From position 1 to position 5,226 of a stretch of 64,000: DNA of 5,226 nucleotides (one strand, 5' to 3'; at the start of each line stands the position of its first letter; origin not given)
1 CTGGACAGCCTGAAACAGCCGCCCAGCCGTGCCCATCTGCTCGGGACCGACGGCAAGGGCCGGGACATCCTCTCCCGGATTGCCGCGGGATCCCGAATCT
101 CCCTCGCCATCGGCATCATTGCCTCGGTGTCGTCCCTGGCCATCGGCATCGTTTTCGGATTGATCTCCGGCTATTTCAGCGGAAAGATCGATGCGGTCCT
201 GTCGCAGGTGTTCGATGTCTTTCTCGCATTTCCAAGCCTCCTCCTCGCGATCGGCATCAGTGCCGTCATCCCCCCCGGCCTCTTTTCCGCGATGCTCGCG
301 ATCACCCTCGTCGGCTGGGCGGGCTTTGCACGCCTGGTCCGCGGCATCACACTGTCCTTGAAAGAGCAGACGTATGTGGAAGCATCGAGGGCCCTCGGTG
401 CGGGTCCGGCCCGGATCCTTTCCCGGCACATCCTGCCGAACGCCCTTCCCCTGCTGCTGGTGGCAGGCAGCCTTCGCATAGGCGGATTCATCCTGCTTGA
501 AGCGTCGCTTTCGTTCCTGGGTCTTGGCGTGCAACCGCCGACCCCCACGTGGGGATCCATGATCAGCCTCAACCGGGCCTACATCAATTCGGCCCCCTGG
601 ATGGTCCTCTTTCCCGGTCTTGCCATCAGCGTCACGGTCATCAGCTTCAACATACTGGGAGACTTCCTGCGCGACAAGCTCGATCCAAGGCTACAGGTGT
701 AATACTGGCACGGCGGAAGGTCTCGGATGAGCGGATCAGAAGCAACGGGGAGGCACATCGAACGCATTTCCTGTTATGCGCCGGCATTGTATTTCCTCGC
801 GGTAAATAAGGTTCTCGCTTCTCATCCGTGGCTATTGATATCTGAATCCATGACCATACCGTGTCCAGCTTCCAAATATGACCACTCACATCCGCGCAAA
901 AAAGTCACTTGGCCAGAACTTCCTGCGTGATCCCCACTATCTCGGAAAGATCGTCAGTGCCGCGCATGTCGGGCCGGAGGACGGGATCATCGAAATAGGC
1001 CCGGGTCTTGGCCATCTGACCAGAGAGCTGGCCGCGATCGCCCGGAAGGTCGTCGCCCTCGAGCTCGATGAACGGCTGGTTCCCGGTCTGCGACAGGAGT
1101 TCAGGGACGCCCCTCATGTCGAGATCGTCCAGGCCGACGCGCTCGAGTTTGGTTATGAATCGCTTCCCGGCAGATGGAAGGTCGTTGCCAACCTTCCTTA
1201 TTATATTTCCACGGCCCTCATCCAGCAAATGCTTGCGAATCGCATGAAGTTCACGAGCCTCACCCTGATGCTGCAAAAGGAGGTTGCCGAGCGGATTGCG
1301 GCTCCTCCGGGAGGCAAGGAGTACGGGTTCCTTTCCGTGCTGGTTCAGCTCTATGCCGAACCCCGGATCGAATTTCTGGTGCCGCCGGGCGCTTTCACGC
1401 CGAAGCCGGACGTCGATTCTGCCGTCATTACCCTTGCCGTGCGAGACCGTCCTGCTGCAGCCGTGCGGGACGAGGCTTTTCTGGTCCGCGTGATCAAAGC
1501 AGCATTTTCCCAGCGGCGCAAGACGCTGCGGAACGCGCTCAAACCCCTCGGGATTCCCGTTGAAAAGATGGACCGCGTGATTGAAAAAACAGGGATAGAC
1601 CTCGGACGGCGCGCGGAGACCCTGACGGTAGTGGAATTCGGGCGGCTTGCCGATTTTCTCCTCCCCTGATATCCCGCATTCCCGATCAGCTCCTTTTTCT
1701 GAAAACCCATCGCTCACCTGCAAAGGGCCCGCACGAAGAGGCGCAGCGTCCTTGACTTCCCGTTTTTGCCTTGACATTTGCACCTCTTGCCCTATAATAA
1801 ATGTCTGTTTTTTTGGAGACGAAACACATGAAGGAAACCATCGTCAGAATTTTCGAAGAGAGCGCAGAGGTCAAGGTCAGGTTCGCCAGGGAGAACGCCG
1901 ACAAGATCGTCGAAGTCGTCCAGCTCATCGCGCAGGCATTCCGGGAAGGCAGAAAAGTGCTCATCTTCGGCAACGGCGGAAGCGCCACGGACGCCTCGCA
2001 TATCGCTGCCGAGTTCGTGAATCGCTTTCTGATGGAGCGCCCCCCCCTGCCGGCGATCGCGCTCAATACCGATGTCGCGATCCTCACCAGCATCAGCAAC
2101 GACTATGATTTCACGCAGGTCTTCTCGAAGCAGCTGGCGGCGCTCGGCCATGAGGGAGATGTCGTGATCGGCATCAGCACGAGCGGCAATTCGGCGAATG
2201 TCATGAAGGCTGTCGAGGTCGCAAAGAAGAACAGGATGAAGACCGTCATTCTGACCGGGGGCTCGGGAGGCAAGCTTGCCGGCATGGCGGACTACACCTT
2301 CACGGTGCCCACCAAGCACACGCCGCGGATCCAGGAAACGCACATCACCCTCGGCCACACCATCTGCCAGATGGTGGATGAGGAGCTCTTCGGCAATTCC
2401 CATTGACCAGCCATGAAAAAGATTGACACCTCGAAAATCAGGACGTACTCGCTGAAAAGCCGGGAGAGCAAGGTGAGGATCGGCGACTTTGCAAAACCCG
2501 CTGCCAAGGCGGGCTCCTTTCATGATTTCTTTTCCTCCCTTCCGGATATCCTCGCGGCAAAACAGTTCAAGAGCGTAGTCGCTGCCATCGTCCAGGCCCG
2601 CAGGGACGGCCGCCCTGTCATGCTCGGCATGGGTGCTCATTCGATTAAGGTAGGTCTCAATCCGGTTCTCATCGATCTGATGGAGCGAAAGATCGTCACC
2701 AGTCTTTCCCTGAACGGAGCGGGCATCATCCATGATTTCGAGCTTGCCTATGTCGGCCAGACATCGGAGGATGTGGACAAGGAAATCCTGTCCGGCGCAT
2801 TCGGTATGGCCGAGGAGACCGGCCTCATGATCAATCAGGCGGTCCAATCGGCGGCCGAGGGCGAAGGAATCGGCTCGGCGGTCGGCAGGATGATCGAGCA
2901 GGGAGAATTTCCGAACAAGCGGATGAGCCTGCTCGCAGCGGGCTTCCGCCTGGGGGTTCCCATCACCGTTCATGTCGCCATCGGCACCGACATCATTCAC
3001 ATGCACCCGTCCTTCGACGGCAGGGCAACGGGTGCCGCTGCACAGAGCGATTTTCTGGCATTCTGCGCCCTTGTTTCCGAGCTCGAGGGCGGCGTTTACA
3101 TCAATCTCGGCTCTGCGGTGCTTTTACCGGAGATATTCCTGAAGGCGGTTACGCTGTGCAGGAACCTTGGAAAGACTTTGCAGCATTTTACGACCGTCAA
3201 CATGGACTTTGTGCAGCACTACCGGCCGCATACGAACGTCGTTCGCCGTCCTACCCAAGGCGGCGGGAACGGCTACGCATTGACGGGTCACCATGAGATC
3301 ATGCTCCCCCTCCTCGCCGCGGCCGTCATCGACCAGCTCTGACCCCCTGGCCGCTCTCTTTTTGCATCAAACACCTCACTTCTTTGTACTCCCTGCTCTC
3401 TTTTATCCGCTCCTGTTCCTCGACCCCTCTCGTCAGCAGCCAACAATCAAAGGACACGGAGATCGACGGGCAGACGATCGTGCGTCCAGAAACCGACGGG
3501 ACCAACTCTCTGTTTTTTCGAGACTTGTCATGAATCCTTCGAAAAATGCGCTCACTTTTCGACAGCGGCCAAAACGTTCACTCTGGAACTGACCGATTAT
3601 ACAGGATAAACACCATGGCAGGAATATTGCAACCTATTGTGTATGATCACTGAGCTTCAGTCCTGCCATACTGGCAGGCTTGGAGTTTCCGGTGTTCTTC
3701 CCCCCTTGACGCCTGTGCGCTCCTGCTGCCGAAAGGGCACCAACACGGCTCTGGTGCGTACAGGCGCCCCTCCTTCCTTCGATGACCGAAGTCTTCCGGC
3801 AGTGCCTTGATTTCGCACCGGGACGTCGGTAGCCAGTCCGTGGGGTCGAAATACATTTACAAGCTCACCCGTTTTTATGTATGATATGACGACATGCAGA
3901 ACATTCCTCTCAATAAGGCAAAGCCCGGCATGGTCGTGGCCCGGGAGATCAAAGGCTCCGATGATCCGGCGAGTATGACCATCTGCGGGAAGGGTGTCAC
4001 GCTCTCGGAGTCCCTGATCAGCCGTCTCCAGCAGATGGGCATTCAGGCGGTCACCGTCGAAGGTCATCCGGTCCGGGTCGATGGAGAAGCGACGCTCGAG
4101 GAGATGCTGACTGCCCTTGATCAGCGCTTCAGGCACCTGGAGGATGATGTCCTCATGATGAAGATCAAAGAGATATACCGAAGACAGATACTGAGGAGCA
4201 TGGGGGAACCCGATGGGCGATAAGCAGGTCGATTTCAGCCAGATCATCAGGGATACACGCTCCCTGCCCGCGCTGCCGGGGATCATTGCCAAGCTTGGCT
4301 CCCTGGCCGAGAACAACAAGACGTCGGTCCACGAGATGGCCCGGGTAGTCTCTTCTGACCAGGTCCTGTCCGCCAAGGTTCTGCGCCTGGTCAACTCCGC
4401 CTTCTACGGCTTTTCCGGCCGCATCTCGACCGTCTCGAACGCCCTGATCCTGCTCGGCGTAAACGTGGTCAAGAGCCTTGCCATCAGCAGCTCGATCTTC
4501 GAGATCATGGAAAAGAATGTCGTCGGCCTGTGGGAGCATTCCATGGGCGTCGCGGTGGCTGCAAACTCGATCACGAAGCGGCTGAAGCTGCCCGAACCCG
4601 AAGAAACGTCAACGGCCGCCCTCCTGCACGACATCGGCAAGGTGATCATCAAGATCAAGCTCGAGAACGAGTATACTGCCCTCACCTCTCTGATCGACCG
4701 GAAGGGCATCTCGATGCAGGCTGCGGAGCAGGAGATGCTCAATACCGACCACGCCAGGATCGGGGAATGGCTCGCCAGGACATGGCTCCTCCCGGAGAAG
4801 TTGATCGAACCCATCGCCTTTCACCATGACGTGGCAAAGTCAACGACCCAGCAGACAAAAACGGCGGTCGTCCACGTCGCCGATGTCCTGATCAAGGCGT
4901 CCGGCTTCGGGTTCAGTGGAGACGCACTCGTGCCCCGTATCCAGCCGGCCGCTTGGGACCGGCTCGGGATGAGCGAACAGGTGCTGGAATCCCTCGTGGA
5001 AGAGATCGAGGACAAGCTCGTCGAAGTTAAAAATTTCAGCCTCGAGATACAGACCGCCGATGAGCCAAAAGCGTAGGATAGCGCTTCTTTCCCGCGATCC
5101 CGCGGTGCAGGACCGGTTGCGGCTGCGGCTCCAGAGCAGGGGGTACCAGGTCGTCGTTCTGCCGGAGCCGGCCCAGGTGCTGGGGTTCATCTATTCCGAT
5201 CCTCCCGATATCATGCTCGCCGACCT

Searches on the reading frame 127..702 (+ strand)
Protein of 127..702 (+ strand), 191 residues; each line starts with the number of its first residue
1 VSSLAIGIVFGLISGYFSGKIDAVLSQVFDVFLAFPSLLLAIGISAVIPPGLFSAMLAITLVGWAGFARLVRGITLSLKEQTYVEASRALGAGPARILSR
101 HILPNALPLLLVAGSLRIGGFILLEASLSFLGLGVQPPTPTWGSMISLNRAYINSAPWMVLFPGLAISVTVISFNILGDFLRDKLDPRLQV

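Call 60: search_protein_families(library=pfam, proteins=[window:127-702:+], max_evalue=0.00001)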
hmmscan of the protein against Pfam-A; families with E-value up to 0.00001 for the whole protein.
window:127-702:+ (191 aa): 1 family
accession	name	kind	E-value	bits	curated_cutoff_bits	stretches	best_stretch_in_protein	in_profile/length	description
PF00528.27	BPD_transp_1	-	2.7e-33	115.7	26.4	1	7-190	1-183/184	Binding-protein-dependent transport system inner membrane component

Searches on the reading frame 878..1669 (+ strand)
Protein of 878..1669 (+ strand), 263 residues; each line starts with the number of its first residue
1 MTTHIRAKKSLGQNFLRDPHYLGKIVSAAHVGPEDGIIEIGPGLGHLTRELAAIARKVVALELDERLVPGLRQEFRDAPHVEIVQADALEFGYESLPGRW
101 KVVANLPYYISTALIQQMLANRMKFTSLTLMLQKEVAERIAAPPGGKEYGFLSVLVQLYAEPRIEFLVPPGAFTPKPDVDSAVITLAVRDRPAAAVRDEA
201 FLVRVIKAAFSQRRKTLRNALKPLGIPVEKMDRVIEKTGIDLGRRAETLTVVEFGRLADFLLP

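Call 60: search_protein_families(library=pfam, proteins=[window:878-1669:+], max_evalue=0.00001)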
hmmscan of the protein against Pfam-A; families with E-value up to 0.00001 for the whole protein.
window:878-1669:+ (263 aa): 1 family
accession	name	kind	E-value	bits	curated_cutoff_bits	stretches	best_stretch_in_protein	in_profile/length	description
PF00398.26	RrnaAD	-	2.2e-63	214.3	24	1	6-260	3-260/263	Ribosomal RNA adenine dimethylase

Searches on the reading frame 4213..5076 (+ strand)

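Call 60: search_protein_families(library=pfam, proteins=[window:4213-5076:+], max_evalue=0.00001)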
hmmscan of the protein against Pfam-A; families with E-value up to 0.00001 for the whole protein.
window:4213-5076:+ (287 aa): 2 families
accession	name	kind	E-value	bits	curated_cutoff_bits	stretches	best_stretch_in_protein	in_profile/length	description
PF08668.18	HDOD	-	4.5e-59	199.7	22.9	1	18-206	1-195/196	HDOD domain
PF01966.28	HD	-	1.5e-10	41.8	22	1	107-226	2-113/116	HD domain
